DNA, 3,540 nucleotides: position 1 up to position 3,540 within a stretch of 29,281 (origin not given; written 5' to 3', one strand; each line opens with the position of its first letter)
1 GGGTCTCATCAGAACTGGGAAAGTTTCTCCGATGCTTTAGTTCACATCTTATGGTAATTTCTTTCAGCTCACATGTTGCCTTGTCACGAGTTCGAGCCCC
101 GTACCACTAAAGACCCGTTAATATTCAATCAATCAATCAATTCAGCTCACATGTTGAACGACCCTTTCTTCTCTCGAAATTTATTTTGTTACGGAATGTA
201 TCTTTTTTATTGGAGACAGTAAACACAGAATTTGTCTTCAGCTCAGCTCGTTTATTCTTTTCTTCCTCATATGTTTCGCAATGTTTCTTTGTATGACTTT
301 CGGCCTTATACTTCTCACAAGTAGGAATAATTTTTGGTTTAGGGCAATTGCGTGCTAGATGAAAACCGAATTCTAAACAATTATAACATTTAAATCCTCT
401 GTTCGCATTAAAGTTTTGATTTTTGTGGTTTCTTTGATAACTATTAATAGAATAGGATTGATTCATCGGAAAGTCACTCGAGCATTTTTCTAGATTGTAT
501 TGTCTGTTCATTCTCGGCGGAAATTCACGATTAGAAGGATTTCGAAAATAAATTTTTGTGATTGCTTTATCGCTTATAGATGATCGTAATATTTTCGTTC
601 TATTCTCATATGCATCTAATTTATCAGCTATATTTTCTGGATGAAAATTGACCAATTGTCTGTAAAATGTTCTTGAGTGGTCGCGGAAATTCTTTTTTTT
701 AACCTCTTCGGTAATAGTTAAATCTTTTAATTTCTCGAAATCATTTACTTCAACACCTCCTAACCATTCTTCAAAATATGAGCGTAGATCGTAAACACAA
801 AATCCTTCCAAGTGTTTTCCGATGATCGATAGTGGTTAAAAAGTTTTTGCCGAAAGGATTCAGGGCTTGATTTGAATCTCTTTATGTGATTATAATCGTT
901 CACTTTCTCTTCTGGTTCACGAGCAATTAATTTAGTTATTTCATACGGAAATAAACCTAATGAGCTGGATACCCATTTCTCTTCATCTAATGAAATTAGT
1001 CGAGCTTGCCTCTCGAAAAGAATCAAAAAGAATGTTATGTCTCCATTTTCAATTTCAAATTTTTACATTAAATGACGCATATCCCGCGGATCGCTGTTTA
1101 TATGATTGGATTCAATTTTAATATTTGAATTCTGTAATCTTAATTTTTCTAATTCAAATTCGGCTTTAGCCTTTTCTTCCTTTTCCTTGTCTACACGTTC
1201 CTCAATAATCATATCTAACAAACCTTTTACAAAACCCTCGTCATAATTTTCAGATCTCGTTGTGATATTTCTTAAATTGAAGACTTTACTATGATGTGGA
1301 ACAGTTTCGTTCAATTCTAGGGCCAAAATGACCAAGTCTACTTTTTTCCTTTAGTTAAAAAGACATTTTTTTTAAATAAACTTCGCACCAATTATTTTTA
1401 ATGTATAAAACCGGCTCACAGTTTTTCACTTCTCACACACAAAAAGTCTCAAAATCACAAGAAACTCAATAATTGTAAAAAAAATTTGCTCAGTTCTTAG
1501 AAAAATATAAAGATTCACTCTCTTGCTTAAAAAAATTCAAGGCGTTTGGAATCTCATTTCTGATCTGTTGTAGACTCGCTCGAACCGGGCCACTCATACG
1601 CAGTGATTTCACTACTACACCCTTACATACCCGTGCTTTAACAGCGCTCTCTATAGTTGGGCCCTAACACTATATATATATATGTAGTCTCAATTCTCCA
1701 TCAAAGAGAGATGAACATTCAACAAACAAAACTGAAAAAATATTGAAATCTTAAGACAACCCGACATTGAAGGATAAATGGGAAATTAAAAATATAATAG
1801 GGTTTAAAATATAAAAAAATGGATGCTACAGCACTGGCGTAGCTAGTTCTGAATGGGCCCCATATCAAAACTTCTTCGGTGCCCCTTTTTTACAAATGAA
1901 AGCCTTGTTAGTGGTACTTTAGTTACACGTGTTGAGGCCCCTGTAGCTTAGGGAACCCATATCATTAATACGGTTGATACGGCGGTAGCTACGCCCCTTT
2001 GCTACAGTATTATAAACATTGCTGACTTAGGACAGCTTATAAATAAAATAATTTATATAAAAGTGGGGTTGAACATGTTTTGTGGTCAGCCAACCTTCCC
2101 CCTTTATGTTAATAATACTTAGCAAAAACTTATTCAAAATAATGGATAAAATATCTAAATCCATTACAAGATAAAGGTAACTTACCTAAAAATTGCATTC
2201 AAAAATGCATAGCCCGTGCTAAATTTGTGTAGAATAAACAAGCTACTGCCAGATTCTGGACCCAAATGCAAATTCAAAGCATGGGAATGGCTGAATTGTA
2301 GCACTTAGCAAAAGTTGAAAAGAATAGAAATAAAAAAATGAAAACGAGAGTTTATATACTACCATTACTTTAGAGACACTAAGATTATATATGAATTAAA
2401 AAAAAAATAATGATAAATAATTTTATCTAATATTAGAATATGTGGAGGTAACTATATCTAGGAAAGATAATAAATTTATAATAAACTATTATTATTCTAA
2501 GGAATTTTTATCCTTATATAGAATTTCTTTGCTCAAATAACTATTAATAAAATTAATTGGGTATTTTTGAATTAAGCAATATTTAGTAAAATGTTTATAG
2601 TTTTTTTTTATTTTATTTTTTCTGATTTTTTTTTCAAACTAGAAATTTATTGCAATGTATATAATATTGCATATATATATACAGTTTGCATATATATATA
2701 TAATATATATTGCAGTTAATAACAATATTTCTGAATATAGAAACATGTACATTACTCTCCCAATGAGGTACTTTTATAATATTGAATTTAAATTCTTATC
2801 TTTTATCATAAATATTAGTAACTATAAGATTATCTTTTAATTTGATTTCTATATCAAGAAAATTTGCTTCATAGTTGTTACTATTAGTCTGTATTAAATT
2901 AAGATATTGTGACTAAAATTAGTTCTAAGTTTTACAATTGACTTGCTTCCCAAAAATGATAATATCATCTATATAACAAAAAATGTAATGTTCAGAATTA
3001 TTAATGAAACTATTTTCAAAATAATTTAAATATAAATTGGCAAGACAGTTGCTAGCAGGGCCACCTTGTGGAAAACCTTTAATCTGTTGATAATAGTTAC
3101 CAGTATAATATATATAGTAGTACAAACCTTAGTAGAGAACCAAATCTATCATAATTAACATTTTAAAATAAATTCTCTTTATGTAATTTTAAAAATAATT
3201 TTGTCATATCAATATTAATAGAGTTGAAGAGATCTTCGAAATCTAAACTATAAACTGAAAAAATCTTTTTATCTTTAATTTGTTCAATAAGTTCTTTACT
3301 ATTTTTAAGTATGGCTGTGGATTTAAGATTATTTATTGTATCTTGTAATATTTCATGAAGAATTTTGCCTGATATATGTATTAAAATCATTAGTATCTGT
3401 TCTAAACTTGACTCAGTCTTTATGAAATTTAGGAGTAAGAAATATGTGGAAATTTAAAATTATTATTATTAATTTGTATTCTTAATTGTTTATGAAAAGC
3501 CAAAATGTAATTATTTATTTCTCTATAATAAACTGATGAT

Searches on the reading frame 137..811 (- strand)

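Call 26: search_protein_families(library=pfam, proteins=[window:137-811:-], max_evalue=0.01)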
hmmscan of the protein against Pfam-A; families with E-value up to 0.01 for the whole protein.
window:137-811:- (224 aa): 1 family
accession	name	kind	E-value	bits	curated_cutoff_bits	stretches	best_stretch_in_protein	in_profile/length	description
PF12651.13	RHH_3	-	0.0029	18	21.6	1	58-84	10-36/44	Ribbon-helix-helix domain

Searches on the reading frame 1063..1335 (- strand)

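Call 71: search_protein_families(library=pfam, proteins=[window:1063-1335:-], max_evalue=0.1)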
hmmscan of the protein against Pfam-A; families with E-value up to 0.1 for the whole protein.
window:1063-1335:- (90 aa): 2 families
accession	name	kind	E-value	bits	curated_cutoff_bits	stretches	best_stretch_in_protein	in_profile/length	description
PF23771.1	DUF7168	-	0.011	15.8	25.5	1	21-60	86-125/140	Domain of unknown function (DUF7168)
PF03957.18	Jun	-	0.048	14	26.7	0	11-47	91-127/232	Jun-like transcription factor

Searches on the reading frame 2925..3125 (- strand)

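Call 26: search_protein_families(library=pfam, proteins=[window:2925-3125:-], max_evalue=0.01)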
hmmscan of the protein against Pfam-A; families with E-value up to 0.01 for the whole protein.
window:2925-3125:- (66 aa): 1 family
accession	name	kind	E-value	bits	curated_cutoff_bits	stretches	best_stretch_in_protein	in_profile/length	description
PF00078.32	RVT_1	-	1.1e-08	35.5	29.6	1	12-61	113-162/205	Reverse transcriptase (RNA-dependent DNA polymerase)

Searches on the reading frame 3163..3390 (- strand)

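Call 71: search_protein_families(library=pfam, proteins=[window:3163-3390:-], max_evalue=0.1)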
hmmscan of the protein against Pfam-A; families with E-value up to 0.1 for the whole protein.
window:3163-3390:- (75 aa): 2 families
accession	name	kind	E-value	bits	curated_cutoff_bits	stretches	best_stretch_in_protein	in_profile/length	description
PF08696.17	Dna2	-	0.0021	18.2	22.4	1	6-52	88-132/204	DNA replication factor Dna2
PF24235.1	RHG29_45_N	-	0.0029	18.3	27.7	1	10-59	46-94/108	Rho GTPase-activating protein 29/45 N-terminal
